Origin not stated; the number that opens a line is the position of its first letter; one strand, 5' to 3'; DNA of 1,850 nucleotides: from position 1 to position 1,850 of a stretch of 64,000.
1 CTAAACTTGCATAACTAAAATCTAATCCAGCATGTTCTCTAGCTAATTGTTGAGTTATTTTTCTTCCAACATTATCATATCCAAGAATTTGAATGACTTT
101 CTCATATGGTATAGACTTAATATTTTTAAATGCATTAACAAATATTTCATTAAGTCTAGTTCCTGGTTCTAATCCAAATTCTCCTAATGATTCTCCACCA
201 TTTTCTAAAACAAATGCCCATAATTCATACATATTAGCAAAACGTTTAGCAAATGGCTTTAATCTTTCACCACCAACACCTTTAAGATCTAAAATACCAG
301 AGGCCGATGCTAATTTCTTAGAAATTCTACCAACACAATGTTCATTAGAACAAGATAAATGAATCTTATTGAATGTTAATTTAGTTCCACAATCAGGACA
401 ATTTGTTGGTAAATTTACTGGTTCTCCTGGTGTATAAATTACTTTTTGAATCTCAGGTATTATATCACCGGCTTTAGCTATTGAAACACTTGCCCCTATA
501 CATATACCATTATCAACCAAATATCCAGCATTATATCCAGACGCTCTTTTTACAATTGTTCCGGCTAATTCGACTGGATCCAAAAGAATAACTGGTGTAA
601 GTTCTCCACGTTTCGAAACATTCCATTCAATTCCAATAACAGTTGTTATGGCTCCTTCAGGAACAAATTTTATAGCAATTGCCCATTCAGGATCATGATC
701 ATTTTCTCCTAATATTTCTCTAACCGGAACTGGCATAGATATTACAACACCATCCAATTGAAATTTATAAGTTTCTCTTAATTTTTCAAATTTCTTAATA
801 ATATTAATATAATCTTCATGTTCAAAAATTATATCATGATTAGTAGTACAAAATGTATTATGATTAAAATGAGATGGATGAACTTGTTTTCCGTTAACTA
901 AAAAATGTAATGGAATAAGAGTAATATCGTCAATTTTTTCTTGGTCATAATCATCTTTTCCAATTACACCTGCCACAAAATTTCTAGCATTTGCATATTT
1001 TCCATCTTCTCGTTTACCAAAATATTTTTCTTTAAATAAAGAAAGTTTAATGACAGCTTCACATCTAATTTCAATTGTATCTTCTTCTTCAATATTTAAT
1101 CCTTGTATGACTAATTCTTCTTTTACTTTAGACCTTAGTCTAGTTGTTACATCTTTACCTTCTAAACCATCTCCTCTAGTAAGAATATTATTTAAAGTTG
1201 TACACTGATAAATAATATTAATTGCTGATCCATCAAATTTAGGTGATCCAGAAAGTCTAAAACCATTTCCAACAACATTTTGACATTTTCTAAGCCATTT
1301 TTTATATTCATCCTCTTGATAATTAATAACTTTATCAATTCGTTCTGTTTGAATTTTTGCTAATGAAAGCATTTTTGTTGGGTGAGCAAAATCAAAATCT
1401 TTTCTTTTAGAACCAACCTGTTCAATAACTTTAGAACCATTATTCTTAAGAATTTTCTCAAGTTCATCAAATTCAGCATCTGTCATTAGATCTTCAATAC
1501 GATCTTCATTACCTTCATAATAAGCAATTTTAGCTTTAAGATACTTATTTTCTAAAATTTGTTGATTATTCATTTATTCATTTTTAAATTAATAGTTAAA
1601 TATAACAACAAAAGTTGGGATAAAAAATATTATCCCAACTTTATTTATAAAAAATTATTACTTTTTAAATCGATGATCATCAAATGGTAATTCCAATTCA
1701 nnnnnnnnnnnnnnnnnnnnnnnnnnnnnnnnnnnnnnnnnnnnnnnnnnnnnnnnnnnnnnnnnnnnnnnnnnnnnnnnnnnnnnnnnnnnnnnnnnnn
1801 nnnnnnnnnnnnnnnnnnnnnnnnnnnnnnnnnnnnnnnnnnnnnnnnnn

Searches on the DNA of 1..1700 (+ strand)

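Call 95: search_dna_similar(query=window:1-1700:+, collection=phages, mode=distant, max_rows=5)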
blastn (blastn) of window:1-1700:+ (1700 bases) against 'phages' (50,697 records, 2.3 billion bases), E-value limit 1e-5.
No match.
